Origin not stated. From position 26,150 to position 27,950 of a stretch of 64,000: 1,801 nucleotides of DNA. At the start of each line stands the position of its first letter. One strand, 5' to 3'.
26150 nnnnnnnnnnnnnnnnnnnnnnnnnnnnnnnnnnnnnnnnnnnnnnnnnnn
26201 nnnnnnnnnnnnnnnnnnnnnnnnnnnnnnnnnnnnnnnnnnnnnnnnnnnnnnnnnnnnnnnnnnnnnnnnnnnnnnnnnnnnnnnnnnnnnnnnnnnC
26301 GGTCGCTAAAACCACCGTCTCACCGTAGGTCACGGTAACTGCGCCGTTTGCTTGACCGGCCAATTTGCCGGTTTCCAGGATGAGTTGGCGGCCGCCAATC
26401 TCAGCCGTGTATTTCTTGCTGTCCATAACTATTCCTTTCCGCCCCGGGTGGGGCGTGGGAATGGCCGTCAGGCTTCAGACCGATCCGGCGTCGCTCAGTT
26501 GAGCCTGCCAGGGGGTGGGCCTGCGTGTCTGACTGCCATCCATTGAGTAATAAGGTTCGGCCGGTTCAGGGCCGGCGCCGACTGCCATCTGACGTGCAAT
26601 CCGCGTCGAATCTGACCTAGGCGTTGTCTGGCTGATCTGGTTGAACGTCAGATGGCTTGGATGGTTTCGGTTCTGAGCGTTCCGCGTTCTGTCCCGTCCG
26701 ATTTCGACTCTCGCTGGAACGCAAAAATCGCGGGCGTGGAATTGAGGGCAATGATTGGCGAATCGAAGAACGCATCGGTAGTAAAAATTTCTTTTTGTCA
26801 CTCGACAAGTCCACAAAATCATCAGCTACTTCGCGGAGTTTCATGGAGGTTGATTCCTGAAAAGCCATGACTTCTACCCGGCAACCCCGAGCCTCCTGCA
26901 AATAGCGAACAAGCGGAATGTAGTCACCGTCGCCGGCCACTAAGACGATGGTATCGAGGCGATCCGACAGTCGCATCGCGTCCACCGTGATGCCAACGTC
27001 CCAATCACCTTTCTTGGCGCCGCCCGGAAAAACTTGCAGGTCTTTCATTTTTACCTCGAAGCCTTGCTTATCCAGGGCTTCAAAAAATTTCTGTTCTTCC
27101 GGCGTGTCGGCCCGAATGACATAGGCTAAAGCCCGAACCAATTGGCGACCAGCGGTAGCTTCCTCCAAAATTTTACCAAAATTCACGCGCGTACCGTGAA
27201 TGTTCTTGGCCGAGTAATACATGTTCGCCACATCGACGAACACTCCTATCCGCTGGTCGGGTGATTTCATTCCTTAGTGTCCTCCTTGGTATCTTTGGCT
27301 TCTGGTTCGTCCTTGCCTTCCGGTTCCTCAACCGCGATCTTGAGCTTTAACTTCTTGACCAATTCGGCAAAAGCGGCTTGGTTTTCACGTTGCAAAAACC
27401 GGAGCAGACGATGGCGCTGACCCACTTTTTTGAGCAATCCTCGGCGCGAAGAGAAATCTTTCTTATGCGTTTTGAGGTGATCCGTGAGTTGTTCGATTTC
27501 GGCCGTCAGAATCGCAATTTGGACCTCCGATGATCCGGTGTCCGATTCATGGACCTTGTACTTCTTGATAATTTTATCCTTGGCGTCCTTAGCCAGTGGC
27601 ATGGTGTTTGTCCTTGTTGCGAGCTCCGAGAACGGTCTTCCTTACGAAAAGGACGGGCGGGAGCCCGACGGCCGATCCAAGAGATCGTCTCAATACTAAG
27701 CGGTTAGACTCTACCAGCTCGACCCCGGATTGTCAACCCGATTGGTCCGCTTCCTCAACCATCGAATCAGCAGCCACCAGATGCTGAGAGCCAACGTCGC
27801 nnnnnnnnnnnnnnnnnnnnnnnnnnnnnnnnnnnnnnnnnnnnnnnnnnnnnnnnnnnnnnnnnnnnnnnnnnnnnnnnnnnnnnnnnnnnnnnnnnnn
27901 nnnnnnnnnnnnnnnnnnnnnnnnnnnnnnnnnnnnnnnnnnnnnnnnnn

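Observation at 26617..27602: NYN-domain nuclease gene inserted into the conserved rpsO-pnp operon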

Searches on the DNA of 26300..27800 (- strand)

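Call 23: search_rna_families(source=window, start=26300, end=27800, threshold=evalue, max_evalue=1)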
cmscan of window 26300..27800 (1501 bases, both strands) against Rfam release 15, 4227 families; matches with E-value up to 1: 1.
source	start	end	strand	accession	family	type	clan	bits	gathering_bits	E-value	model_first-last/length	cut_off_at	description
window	26531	26574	-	RF01833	astro_FSE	Cis-reg; frameshift_element;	-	17.9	70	0.14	1-55/55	no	ribosomal frameshift site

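Call 44: build_rna_model(alignment_id=A3)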
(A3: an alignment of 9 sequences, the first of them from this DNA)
Model R1 built from alignment A3 (9 sequences, 162 columns); structure: RNAalifold consensus.
model positions 92; base pairs 20; branch points 0; effective number of sequences 4.49; information 0.62 bits per position. Calibrated on 0.2 Mb of random sequence (short: E-values are rough).
structure used (alignment columns):
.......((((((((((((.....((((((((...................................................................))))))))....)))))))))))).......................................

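Call 45: search_with_rna_model(model_id=R1, sources=[window, L002, L003, L004, L005, L006, L007, L008, L009, L010, L011, L012, L013, L014, L015, L016, L017, L018, L019, L020, L021, L022, L023, L024, L025, L026, L027, L028, L029, L030, L031, L032, L033, L034, L035, L036, L037, L038, L039, L040, L041, L042, L043, L044, L045, L046, L047, L048, L049, L050, L051, L052, L053, L054, L055, L056, L057, L058, L059, L060, L061, L062, L063, L064, L065, L066, L067, L068, L069, L070, L071, L072, L073, L074, L075, L076, L077, L078, L079, L080, L081], max_evalue=1, make_alignment=true)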
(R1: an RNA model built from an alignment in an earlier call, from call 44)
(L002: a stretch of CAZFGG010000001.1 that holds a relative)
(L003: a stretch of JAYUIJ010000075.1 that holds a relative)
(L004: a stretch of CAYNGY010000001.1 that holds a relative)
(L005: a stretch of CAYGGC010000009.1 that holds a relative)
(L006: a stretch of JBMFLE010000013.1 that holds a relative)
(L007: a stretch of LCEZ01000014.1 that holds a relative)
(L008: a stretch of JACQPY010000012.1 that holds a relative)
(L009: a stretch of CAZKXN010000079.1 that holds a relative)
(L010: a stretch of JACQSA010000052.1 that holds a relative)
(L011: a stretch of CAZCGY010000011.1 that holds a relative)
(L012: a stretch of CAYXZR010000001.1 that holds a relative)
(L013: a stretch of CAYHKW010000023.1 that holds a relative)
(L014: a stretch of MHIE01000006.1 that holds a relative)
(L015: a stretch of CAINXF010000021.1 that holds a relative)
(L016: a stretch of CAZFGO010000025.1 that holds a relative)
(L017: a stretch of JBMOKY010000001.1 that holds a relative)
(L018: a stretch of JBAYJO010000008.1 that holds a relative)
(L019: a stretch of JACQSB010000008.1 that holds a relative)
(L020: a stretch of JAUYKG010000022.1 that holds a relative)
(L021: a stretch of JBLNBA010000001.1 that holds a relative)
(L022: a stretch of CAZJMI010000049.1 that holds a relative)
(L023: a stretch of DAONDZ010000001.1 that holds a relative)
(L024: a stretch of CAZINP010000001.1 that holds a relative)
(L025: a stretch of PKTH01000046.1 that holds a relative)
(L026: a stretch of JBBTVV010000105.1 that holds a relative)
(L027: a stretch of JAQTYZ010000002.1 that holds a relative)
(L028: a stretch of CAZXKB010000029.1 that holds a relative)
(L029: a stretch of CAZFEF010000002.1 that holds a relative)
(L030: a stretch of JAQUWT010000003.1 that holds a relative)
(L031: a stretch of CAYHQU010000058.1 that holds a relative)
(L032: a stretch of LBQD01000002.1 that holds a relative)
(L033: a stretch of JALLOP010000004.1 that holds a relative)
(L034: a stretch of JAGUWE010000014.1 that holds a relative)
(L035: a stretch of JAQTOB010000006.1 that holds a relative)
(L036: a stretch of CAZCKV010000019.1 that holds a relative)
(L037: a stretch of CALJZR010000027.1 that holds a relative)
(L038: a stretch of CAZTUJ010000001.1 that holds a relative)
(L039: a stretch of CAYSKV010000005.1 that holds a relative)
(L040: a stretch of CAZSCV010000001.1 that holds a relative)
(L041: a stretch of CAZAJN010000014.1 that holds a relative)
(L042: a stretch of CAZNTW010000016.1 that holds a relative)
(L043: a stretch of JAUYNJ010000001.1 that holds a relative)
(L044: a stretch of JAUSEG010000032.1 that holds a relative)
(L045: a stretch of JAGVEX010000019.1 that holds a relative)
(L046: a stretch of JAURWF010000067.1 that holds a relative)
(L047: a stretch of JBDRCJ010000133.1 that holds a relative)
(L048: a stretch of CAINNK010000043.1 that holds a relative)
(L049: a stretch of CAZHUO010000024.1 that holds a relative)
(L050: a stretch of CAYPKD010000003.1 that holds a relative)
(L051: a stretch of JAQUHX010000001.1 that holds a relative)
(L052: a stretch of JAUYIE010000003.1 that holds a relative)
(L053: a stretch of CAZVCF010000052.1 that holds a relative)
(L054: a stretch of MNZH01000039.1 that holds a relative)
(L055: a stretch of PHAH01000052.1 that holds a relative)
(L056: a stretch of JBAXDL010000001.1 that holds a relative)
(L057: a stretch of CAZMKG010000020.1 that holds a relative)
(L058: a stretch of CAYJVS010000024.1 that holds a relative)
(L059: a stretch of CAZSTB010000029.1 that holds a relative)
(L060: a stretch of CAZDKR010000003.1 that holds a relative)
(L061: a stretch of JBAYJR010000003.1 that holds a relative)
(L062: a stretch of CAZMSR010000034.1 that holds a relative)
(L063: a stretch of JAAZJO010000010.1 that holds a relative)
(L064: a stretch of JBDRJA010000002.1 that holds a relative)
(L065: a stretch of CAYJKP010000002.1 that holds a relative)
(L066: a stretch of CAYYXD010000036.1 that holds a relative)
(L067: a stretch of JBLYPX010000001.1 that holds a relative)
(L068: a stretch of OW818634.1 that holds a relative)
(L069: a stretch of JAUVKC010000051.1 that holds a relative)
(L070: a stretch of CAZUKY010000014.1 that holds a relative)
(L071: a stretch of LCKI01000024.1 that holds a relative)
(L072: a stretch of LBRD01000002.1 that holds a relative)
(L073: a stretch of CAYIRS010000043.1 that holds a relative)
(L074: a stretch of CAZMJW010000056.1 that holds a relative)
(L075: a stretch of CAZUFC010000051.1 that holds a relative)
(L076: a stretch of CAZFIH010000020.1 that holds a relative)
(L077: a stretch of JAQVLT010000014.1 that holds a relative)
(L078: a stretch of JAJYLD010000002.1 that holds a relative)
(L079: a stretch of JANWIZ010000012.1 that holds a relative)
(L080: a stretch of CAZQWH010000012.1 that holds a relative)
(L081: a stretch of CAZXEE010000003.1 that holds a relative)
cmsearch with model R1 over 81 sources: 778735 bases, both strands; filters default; matches with E-value up to 1: 39.
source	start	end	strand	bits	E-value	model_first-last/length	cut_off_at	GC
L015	3465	3558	+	75.9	8.1e-21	1-92/92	no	0.5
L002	6427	6500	+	73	6.8e-20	1-92/92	no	0.46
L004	6398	6487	+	67.5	3.9e-18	1-92/92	no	0.5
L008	2976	3112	+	66.9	6.2e-18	1-92/92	no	0.59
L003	6417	6491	+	63.7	6.5e-17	1-92/92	no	0.47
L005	6371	6456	+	63.7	6.9e-17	1-92/92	no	0.55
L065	5613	5711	+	63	1.1e-16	1-92/92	no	0.44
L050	5519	5613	+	55.7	2.5e-14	1-92/92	no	0.28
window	26424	26544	-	54.9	4.6e-14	1-92/92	no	0.64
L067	5518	5600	+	52.8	2.1e-13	1-92/92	no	0.31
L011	4058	4159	+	49.9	1.7e-12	1-92/92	no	0.61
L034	5509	5591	+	48.5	5e-12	1-92/92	no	0.33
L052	5580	5674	+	39.3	4.5e-09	1-92/92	no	0.44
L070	5004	5077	+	37.2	2.1e-08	1-92/92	no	0.45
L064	1506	1603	+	33.4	3.4e-07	1-92/92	no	0.43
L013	3073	3165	+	33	4.9e-07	1-92/92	no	0.46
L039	5974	6057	+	31.3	1.6e-06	1-92/92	no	0.39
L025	1887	1978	+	31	2.2e-06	1-92/92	no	0.32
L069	5532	5607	+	29.5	6.4e-06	1-92/92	no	0.36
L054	4655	4739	+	26.9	4.5e-05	1-92/92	no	0.42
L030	5524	5617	+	26.9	4.5e-05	1-92/92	no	0.31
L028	5536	5617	+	26.8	4.7e-05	1-92/92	no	0.38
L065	5595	5686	-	26.5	5.8e-05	1-92/92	no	0.46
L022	1012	1100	+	25.8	0.0001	1-92/92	no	0.49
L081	5710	5790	+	23.3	0.00062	1-92/92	no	0.46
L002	6412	6487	-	22.7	0.00097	1-92/92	no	0.46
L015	3450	3539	-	19.5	0.011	1-92/92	no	0.47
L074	4754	4828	+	19.2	0.013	1-92/92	no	0.36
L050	5512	5596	-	18.7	0.019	1-92/92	no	0.27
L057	2960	3044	+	17.8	0.037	1-92/92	no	0.36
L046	1864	1948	+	17.8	0.038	1-92/92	no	0.38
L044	5604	5686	+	16.5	0.099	1-92/92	no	0.4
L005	6355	6444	-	16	0.13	1-92/92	no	0.49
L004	6383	6470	-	15.9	0.15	1-92/92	no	0.49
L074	4737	4820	-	15.8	0.16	1-92/92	no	0.32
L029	5928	6006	+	14.9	0.31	1-92/92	no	0.48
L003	6390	6476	-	14.8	0.33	1-92/92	no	0.4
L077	5639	5744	+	14.8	0.35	1-92/92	no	0.4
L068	5527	5602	+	14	0.62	1-92/92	no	0.46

Alignment A4: 39 matches aligned to the model, 204 columns, each read 5' to 3' on its own strand. Consensus structure (alignment columns), stored with it:
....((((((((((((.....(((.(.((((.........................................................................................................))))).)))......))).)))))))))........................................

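Call 58: search_with_rna_model(model_id=R1, sources=[L082, L083, L084, L085, L086, L087, L088, L089, L090, L091, L092, L093, L094, L095, L096, L097, L098, L099, L100, L101, L102, L103, L104, L105, L106, L107, L108, L109, L110, L111, L112, L113, L114, L115, L116, L117, L118, L119, L120, L121, L122, L123, L124, L125, L126, L127, L128, L129, L130, L131, L132, L133, L134, L135, L136, L137, L138, L139, L140, L141, L142, L143, L144, L145, L146, L147, L148, L149, L150, L151, L152, L153, L154, L155, L156, L157, L158, L159, L160, L161], max_evalue=0.1)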
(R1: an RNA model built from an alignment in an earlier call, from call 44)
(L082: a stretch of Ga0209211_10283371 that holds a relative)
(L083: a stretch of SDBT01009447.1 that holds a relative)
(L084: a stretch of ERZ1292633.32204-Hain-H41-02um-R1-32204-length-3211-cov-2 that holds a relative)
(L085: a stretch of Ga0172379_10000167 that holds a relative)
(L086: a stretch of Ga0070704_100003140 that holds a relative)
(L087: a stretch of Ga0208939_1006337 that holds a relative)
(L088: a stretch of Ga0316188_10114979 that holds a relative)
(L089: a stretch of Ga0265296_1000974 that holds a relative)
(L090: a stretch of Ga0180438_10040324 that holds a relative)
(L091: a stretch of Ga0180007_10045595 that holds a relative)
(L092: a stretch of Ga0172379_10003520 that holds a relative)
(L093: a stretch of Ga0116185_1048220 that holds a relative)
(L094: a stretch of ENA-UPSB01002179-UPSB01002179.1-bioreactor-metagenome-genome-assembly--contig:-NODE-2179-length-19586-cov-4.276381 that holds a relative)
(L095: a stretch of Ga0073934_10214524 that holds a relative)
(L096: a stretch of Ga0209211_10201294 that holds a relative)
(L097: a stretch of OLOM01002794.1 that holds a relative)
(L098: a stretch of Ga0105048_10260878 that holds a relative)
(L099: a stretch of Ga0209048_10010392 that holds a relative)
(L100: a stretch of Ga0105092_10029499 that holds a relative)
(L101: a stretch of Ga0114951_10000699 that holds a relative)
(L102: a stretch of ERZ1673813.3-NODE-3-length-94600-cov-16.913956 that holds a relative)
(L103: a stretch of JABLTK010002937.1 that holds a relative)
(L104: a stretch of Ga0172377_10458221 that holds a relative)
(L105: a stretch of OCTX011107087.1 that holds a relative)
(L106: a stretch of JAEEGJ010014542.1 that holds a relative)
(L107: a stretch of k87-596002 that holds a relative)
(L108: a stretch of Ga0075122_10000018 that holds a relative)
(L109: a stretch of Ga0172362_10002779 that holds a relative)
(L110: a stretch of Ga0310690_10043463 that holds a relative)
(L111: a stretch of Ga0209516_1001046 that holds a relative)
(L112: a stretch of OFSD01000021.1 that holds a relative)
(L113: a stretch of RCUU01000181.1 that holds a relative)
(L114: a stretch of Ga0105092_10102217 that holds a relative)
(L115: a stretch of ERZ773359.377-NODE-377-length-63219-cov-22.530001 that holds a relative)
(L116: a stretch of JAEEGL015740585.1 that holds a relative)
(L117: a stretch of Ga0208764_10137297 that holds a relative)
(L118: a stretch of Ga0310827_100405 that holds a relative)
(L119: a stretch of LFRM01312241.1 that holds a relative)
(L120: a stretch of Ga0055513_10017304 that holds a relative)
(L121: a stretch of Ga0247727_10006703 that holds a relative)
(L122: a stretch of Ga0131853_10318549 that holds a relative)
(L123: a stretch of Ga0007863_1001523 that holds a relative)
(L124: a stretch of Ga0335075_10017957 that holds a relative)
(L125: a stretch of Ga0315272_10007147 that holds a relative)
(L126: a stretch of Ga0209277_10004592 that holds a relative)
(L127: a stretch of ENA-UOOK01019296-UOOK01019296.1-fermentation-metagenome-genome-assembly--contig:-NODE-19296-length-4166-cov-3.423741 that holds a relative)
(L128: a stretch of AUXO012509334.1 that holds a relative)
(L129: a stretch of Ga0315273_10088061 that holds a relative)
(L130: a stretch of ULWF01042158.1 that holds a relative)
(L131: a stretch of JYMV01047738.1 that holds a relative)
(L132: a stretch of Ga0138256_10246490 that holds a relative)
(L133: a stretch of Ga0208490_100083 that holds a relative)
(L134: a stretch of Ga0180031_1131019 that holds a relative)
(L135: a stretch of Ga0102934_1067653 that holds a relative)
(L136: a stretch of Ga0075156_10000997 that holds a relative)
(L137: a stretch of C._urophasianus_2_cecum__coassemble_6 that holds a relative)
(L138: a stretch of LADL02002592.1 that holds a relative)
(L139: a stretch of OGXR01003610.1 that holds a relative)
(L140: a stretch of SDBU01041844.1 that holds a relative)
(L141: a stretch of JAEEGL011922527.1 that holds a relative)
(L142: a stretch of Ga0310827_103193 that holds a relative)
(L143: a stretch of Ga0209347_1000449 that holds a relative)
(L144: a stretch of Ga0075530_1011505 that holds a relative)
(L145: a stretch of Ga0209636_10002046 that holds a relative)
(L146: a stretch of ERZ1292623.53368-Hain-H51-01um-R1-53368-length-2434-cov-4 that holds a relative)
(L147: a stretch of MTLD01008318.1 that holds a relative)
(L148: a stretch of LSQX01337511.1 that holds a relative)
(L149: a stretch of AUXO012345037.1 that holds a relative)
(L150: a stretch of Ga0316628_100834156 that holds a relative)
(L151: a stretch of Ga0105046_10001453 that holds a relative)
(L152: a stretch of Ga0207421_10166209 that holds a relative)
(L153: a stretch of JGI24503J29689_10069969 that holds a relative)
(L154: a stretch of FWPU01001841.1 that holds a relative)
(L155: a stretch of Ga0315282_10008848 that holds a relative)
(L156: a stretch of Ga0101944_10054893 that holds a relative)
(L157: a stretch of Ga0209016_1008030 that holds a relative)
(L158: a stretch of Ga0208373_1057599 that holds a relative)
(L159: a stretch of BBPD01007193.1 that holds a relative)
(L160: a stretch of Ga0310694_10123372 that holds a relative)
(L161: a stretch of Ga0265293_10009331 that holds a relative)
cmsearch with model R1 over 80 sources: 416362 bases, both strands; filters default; matches with E-value up to 0.1: 4.
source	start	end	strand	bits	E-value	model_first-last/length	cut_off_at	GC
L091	1499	1584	+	51.8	2.3e-13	1-92/92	no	0.37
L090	4295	4373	+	35.2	5.2e-08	1-92/92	no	0.37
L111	2628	2715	+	24.9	0.0001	1-92/92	no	0.47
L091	1475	1569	-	20.4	0.0029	1-92/92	no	0.32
